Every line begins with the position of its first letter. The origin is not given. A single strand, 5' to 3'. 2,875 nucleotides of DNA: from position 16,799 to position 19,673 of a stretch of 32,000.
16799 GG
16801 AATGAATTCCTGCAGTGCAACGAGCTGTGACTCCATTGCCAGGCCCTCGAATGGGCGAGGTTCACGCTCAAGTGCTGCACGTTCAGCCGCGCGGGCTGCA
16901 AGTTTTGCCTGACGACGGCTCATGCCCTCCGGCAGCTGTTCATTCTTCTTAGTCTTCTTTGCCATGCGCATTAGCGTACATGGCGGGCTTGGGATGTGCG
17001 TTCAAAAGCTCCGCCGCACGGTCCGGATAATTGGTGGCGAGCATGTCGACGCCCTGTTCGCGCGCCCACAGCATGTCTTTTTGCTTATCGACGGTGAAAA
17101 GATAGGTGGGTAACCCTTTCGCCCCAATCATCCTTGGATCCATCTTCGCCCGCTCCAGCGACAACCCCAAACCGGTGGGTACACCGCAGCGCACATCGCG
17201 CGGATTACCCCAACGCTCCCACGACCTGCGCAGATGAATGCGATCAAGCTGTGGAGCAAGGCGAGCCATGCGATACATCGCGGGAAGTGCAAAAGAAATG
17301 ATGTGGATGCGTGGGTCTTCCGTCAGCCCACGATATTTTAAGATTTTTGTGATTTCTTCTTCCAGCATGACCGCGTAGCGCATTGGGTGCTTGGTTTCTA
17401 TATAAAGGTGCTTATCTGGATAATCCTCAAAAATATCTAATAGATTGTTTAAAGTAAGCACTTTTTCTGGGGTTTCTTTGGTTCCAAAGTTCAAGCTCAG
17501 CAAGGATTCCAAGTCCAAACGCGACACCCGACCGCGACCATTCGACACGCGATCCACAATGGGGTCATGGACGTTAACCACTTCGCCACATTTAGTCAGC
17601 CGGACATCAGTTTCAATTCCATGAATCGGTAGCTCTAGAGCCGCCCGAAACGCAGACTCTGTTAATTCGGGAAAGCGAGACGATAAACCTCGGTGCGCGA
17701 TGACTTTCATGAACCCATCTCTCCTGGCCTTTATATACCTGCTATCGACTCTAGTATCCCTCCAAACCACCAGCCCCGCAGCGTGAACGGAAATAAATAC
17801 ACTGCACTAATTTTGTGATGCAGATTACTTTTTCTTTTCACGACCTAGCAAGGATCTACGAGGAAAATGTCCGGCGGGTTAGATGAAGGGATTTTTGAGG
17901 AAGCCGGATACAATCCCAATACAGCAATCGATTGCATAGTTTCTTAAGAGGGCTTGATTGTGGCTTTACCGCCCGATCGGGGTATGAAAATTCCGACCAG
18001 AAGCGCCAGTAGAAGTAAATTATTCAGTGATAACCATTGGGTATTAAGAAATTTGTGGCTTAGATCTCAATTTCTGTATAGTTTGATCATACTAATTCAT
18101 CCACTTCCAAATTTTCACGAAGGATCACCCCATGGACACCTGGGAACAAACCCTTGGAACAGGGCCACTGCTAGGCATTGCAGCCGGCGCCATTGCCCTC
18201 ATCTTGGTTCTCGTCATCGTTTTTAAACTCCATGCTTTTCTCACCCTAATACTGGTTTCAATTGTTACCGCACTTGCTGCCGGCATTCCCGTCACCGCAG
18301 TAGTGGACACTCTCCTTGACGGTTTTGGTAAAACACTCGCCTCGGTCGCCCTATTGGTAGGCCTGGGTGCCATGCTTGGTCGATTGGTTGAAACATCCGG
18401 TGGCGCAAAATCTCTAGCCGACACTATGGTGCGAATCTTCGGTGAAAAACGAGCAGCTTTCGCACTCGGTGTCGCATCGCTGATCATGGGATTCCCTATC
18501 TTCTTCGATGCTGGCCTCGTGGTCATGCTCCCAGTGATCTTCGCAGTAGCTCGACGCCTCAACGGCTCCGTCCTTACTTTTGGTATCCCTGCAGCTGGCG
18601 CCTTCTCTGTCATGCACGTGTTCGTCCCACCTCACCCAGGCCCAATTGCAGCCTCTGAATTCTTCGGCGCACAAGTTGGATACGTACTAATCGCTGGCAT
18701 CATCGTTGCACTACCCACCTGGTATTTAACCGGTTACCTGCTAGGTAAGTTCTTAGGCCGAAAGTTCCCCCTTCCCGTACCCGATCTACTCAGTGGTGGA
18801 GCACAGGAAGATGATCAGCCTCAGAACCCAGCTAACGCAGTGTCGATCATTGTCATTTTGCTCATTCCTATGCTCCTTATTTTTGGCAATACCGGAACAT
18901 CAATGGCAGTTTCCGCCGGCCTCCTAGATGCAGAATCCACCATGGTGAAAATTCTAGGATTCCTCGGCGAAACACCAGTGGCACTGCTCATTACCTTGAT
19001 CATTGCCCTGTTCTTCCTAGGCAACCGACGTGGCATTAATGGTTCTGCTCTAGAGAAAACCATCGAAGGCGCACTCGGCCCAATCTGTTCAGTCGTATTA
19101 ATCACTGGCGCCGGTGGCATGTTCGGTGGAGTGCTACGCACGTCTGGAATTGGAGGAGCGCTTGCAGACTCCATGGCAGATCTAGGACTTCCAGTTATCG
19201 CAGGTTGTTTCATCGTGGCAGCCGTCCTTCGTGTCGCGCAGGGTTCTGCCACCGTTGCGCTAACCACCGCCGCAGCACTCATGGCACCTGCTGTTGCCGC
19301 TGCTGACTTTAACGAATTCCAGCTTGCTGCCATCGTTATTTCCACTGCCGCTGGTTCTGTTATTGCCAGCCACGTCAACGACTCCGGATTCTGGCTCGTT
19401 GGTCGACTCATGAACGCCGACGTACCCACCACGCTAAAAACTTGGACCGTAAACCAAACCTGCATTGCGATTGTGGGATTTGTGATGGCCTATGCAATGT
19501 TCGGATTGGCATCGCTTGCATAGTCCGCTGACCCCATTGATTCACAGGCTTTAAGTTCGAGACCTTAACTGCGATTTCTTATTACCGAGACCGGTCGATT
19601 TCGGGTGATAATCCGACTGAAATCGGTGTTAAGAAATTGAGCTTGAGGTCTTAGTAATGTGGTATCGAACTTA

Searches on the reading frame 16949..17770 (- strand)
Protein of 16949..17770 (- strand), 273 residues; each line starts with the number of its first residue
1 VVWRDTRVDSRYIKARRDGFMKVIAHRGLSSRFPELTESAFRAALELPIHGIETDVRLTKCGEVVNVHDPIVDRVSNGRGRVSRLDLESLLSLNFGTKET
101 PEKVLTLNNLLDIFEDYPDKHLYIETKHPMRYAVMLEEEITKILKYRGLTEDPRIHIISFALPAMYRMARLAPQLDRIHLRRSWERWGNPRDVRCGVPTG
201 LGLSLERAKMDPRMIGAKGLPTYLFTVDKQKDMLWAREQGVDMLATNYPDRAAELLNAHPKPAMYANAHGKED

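Call 8: search_protein_families(library=ncbifam, proteins=[window:16949-17770:-])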
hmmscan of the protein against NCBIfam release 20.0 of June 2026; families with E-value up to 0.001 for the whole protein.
window:16949-17770:- (273 aa): 3 families
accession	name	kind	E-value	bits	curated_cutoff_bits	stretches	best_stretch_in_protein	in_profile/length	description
NF006989.0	PRK09454.1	equivalog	6.2e-17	61.8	264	1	20-251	9-243/251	glycerophosphodiester phosphodiesterase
NF053857.1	LysphglycPlipDStph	equivalog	2.6e-15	56.5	450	1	23-96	48-121/305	lysophosphatidylglycerol phospholipase D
NF008354.0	PRK11143.1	equivalog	1.9e-09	36.9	254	1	23-77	33-87/359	glycerophosphodiester phosphodiesterase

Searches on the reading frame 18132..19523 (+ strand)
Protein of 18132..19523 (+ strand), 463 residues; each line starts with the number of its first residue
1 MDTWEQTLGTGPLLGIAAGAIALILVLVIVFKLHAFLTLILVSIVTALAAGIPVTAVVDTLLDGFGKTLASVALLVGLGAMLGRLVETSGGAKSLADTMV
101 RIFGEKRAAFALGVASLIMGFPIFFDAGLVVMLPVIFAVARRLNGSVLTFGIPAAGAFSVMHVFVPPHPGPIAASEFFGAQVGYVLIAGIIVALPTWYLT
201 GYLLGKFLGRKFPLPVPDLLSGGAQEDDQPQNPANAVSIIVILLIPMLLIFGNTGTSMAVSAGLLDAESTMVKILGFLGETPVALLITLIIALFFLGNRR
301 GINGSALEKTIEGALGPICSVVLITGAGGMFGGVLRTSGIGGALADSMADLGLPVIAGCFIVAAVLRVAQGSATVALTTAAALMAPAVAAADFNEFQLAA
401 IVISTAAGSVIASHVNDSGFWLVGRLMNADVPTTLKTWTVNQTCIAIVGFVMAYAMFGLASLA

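Call 8: search_protein_families(library=ncbifam, proteins=[window:18132-19523:+])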
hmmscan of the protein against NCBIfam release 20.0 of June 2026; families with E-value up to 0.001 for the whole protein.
window:18132-19523:+ (463 aa): 7 families
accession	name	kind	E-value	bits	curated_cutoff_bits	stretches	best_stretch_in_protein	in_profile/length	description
NF007332.0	PRK09821.1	equivalog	4.3e-112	375.3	524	1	9-457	2-451/454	GntP family transporter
TIGR00791.1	gntP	subfamily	1.7e-110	370.1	292.75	1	13-455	3-434/439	gluconate:H+ symporter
NF007781.0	PRK10472.1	equivalog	5.8e-93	312.2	625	1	16-459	9-444/446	gluconate transporter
NF011560.0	PRK14984.1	equivalog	1.3e-83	281.7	744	1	12-452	2-430/438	gluconate transporter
NF007459.0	PRK10034.1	equivalog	6.7e-68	229.8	647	1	20-453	12-440/447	gluconate permease GntP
NF007395.0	PRK09921.1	equivalog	3.3e-59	201.2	618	1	20-453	14-438/445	D-serine transporter DsdX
NF040536.2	export_ArsQ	equivalog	5.3e-09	35.4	480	1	154-452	121-395/400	arsinothricin export permease ArsQ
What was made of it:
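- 18132..19523 (+): gntP (gluconate:H+ symporter), left flanking gene. TIGR00791 at 370 bits (call 8).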

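Call 11: find_encoding_contigs(protein=window:18132-19523:+, flank=6000, max_places=10)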
Protein window:18132-19523:+ (463 aa): 23 contigs read that carry it; 6 places shown.
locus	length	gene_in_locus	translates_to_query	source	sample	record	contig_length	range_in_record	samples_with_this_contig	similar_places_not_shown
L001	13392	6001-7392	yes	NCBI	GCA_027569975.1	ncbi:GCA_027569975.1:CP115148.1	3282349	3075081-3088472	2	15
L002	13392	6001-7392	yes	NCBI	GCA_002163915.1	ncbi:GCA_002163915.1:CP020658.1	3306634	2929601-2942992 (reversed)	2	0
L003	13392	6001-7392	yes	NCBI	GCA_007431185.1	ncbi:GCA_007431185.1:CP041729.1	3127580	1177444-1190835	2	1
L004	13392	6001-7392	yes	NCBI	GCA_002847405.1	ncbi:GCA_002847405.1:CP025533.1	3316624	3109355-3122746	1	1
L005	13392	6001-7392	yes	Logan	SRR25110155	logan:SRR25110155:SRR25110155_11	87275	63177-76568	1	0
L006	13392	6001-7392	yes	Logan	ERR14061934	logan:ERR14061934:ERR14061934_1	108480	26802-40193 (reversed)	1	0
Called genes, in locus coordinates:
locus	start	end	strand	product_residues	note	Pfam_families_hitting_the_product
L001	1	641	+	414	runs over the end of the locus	PF03816:LytR_cpsA_psr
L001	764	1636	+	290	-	PF12006:DUF3500 (faint)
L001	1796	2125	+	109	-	PF02627:CMD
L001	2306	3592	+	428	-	-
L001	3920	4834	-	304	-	PF19348:DUF5926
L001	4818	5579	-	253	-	PF03009:GDPD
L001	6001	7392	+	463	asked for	PF02447:GntP_permease, PF03600:CitMHS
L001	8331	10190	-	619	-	PF00224:PK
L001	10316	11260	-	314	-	PF00056:Ldh_1_N, PF02866:Ldh_1_C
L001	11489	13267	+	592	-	PF15420:Abhydrolase_9_N, PF10081:Abhydrolase_9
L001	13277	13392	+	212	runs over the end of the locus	PF00702:Hydrolase, PF13419:HAD_2, PF13242:Hydrolase_like (weak)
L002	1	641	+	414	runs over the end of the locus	PF03816:LytR_cpsA_psr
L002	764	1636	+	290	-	PF12006:DUF3500 (faint)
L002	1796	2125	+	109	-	PF02627:CMD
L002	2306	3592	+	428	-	-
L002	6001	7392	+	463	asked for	PF02447:GntP_permease, PF03600:CitMHS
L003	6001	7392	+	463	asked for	PF02447:GntP_permease, PF03600:CitMHS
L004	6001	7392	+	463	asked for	PF02447:GntP_permease, PF03600:CitMHS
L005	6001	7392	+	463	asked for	PF02447:GntP_permease, PF03600:CitMHS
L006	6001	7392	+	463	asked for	PF02447:GntP_permease, PF03600:CitMHS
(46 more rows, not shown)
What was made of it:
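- K-mer assembled Logan contigs of 87 and 108 kb run through the spacer unbroken (call 11).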

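Call 36: find_homologous_proteins(query=window:18132-19523:+, max_evalue=1e-200)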
Query window:18132-19523:+ (463 aa): 13 proteins with E <= 1e-200 among 8000 candidates.
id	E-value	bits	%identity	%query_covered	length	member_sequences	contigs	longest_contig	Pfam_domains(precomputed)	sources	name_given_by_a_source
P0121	1.0e-269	913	95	100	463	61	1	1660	PF03600.23,PF02447.23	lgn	-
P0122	2.8e-255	865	90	100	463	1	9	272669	PF03600.23,PF02447.23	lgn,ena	-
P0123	3.3e-251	852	100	91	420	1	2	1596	PF03600.23,PF02447.23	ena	-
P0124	6.6e-234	795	82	100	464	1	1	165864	PF03600.23,PF02447.23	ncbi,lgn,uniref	ncbi:GntP family permease [Corynebacterium halotolerans]|uniref:GntP family permease n=1 Tax=Coryneb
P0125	9.4e-233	791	82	100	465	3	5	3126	PF03600.23,PF02447.23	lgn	-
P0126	2.8e-228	776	80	100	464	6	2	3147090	PF03600.23,PF02447.23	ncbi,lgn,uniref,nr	ncbi:transporter, gluconate:H+ symporter family [Corynebacterium efficiens YS-314]|uniref:Putative g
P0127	2.5e-227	773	80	100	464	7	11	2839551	PF03600.23,PF02447.23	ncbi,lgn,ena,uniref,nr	ncbi:GntP family permease [Corynebacterium callunae]|uniref:Gluconate permease n=1 Tax=Corynebacteri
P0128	4.9e-227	772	81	100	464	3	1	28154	PF03600.23,PF02447.23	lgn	-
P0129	1.5e-225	767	81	99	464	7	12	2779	PF03600.23,PF02447.23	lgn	-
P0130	1.2e-220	751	99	79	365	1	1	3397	PF03600.23,PF02447.23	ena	-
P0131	5.2e-211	719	75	100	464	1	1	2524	PF03600.23,PF02447.23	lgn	-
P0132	1.9e-209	714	75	99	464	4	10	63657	PF03600.23,PF02447.23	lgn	-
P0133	2.5e-208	711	74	99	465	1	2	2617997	PF03600.23,PF02447.23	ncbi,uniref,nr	ncbi:GntP family permease [Corynebacterium poyangense]|uniref:GntP family permease n=1 Tax=Corynebac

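Call 37: list_cluster_members(proteins=[P0121])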
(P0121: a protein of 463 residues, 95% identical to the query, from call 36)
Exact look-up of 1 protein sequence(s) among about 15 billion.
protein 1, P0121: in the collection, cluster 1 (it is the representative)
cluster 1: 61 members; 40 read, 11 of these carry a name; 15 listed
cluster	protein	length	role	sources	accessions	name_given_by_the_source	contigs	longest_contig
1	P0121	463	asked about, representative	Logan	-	-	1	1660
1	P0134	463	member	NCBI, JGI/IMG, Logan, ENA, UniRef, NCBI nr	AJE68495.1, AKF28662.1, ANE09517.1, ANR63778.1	permease [[Brevibacterium] flavum] | GntP family gluconate:H+ symporter | Permease n=1 Tax=[Brevibacterium] flavum TaxID=92706 RepID=A0A0F6Z769_9CORY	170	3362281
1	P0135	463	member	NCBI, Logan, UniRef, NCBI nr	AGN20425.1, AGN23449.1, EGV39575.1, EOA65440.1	hypothetical protein J433_04090 [Corynebacterium glutamicum MT] | Permease n=1 Tax=Corynebacterium glutamicum TaxID=1718 RepID=A0AB36I6G7_CORGT | GntP family permease [Corynebacterium glutamicum]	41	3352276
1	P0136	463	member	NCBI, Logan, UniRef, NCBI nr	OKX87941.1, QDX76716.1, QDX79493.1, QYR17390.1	GntP family permease [Corynebacterium glutamicum] | GntP family permease n=1 Tax=Corynebacterium glutamicum TaxID=1718 RepID=UPI0009440384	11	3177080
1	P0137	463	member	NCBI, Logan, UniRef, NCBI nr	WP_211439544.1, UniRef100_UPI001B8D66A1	GntP family permease [Corynebacterium glutamicum] | GntP family permease n=1 Tax=Corynebacterium glutamicum TaxID=1718 RepID=UPI001B8D66A1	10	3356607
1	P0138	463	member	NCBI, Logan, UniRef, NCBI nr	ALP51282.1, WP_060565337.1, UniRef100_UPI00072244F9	GntP family permease [Corynebacterium glutamicum] | GntP family permease n=1 Tax=Corynebacterium glutamicum TaxID=1718 RepID=UPI00072244F9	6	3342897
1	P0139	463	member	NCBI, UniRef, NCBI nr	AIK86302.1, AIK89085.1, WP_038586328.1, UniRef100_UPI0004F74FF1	permease [Corynebacterium glutamicum] | GntP family permease n=1 Tax=Corynebacterium glutamicum TaxID=1718 RepID=UPI0004F74FF1 | GntP family permease [Corynebacterium glutamicum]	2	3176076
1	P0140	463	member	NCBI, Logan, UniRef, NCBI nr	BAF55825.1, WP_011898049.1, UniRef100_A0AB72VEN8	GntP family permease [Corynebacterium glutamicum] | Permease n=1 Tax=Corynebacterium glutamicum (strain R) TaxID=340322 RepID=A0AB72VEN8_CORGB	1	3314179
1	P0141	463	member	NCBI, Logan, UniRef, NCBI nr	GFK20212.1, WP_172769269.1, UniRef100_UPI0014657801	GntP family permease [Corynebacterium glutamicum] | GntP family permease n=1 Tax=Corynebacterium glutamicum TaxID=1718 RepID=UPI0014657801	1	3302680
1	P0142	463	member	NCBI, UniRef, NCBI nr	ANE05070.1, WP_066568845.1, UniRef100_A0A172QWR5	GntP family permease [Corynebacterium crudilactis] | Permease n=1 Tax=Corynebacterium crudilactis TaxID=1652495 RepID=A0A172QWR5_9CORY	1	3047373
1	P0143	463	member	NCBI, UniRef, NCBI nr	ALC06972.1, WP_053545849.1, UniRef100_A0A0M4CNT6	gluconate permease [Corynebacterium deserti GIMN1.010] | Gluconate permease n=1 Tax=Corynebacterium deserti GIMN1.010 TaxID=931089 ... | GntP family permease [Corynebacterium deserti]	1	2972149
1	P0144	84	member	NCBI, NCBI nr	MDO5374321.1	MAG: GntP family permease, partial [Corynebacterium glutamicum] | GntP family permease [Corynebacterium glutamicum]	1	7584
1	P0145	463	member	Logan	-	-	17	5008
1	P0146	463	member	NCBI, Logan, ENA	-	-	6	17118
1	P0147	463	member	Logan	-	-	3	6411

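Call 39: find_encoding_contigs(protein=P0140, flank=4000, max_places=1)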
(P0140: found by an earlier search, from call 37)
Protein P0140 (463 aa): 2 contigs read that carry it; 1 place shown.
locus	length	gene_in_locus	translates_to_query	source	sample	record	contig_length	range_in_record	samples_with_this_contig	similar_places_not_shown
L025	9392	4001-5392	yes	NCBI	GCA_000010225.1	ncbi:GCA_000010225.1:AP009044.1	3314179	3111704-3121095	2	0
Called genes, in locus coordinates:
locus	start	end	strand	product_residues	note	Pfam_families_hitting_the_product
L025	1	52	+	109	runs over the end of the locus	PF02627:CMD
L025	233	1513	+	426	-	PF12006:DUF3500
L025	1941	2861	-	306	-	PF19348:DUF5926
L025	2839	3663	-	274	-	PF03009:GDPD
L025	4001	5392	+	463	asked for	PF02447:GntP_permease, PF03600:CitMHS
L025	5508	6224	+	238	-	PF00392:GntR, PF07729:FCD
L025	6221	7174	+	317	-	PF06089:Asparaginase_II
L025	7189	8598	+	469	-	PF00206:Lyase_1, PF10415:FumaraseC_C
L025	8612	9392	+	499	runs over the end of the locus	PF00324:AA_permease, PF13520:AA_permease_2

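Call 40: find_encoding_contigs(protein=P0140, flank=10000, max_places=1)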
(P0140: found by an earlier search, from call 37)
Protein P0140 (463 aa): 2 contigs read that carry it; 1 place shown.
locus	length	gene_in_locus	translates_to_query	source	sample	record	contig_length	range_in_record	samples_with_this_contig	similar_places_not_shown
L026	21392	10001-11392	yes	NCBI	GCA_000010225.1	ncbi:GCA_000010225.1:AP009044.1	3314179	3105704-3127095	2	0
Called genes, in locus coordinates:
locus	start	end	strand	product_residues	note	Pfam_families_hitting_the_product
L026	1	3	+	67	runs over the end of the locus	-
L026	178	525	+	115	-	PF10544:T5orf172, PF13455:MUG113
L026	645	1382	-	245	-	PF08348:PAS_6, PF13309:HTH_22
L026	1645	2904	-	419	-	PF01979:Amidohydro_1, PF07969:Amidohydro_3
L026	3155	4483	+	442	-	PF00083:Sugar_tr, PF07690:MFS_1, PF13347:MFS_2 (weak), PF00083:Sugar_tr (weak), PF07690:MFS_1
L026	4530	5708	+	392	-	PF00155:Aminotran_1_2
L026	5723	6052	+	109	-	PF02627:CMD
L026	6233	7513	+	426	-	PF12006:DUF3500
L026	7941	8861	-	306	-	PF19348:DUF5926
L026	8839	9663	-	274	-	PF03009:GDPD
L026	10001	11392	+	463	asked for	PF02447:GntP_permease, PF03600:CitMHS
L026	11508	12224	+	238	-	PF00392:GntR, PF07729:FCD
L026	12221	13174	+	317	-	PF06089:Asparaginase_II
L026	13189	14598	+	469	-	PF00206:Lyase_1, PF10415:FumaraseC_C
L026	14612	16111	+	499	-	PF00324:AA_permease, PF13520:AA_permease_2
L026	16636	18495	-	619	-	PF00224:PK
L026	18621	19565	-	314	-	PF00056:Ldh_1_N, PF02866:Ldh_1_C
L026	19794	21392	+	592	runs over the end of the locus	PF15420:Abhydrolase_9_N, PF10081:Abhydrolase_9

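Call 81: search_protein_families(library=ncbifam, proteins=[L026:11508-12224:+, L026:12221-13174:+, L026:13189-14598:+, L026:14612-16111:+], max_evalue=1e-10)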
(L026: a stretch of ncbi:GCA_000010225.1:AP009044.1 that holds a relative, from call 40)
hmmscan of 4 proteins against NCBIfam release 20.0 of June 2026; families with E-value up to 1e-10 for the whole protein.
L026:11508-12224:+ (238 aa): 6 families
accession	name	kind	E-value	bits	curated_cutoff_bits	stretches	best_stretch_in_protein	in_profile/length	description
NF003011.0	PRK03837.1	subfamily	2.7e-32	112.3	260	1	17-228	8-231/241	transcriptional regulator NanR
NF007741.0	PRK10421.1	equivalog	1.9e-24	86.5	311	1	22-232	7-235/262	transcriptional regulator LldR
TIGR03338.1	phnR_burk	equivalog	5.5e-24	85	271.5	1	17-225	6-208/212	phosphonate utilization associated transcriptional regulator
NF008571.0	PRK11523.1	equivalog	3.3e-19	69.3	396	1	30-227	16-222/258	transcriptional regulator ExuR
NF007001.0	PRK09464.1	equivalog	2.4e-17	63.4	330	1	29-227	17-229/254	pyruvate dehydrogenase complex transcriptional repressor PdhR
NF007442.0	PRK09990.1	equivalog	3.5e-17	62.7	301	1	21-234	9-239/256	transcriptional regulator GlcC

L026:12221-13174:+ (317 aa): 0 families

L026:13189-14598:+ (469 aa): 15 families
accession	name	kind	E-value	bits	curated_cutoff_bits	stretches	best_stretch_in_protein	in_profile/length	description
NF008909.0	PRK12273.1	subfamily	3e-216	718.8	510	1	6-466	3-463/474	aspartate ammonia-lyase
TIGR00839.1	aspA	equivalog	3.7e-198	659.2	681.2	1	9-466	1-458/468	aspartate ammonia-lyase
NF011092.0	PRK14515.1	subfamily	3.3e-158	527.5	876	1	5-462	8-463/479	aspartate ammonia-lyase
TIGR00979.1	fumC_II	equivalog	1.1e-142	476.1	664.75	1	9-464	2-456/458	class II fumarate hydratase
NF009089.0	PRK12425.1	equivalog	3.2e-126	421.9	840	1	8-465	2-458/464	class II fumarate hydratase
TIGR02426.1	protocat_pcaB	equivalog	6.9e-21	74.5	355.75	1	50-355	20-298/338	3-carboxy-cis,cis-muconate cycloisomerase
NF006554.0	PRK09053.1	equivalog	4.6e-18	65.3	595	1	53-428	30-389/453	3-carboxy-cis,cis-muconate cycloisomerase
TIGR00928.1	purB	equivalog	2.8e-17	62.6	326.2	1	145-415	96-359/436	adenylosuccinate lyase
TIGR00838.1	argH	equivalog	1.1e-16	60.9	279.5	1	140-358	101-310/455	argininosuccinate lyase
NF004631.0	PRK05975.1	equivalog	2.1e-16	59.8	371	1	51-342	30-292/352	3-carboxy-cis,cis-muconate cycloisomerase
NF002563.0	PRK02186.1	subfamily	2.6e-16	59.1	625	1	140-444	510-801/890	argininosuccinate lyase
NF008964.0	PRK12308.1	equivalog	4.2e-14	51.8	657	1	143-416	106-369/624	argininosuccinate lyase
NF052535.1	CoM_syn_XcbC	exception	1.7e-12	46.9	575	1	147-446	112-396/495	2-phosphosulfolactate phosphatase XcbC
NF052556.1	NtrsucLyaStm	equivalog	4.1e-12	45.7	650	1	44-464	31-452/466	nitrosuccinate lyase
NF006500.1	PRK08937.2-4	subfamily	2.1e-11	43.3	626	1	141-415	102-368/448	adenylosuccinate lyase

L026:14612-16111:+ (499 aa): 18 families
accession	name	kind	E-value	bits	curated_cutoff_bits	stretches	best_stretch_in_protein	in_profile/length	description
NF011623.0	PRK15049.1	equivalog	3.4e-188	626.5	773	1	18-490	9-477/499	L-asparagine permease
NF008272.0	PRK11049.1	equivalog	1.6e-99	334.1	732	1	31-472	15-452/470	D-serine/D-alanine/glycine transporter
NF007594.0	PRK10238.1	equivalog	1.2e-97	327.8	848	1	35-471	10-439/456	aromatic amino acid transporter AroP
NF007876.0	PRK10580.1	equivalog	1.2e-97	327.6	736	1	34-485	6-450/457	proline-specific permease ProY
NF007602.0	PRK10249.1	equivalog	9.3e-95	318.2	851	1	25-455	9-430/458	phenylalanine transporter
TIGR01773.1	GABAperm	equivalog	2.1e-91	306.9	678.1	1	35-466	10-434/452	GABA permease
NF047867.1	AA_transp_ThrP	exception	1.6e-89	301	850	1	33-467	6-435/461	bifunctional threonine/serine APC transporter ThrP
NF008016.0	PRK10746.1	equivalog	1.4e-87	294.7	799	1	33-466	6-434/461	amino acid permease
TIGR00913.1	2A0310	subfamily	4e-80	269.9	578.7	1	37-460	2-436/480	amino acid permease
NF008094.0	PRK10836.1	subfamily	3.7e-76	256.9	735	1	34-481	12-467/489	amino acid permease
NF008484.0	PRK11387.1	equivalog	6.2e-74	249.7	716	1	32-459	9-434/471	S-methylmethionine permease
NF007566.0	PRK10197.1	equivalog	5.1e-68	229.9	871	1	34-456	9-424/466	GABA permease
TIGR00909.1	2A0306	subfamily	1.4e-33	116.5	556.8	1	37-471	3-421/429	amino acid transporter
NF053761.1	BrChAATpBcaP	equivalog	5.5e-26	91.6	690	1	32-479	17-451/460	branched-chain amino acid transporter BcaP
TIGR00911.1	2A0308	subfamily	5.8e-22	77.8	701.8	1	10-461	19-456/505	L-type amino acid transporter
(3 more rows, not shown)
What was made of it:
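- The four genes are a FadR-type regulator, an asparaginase II family protein, an aspartase and an L-asparagine permease-like protein (calls 39, 81).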
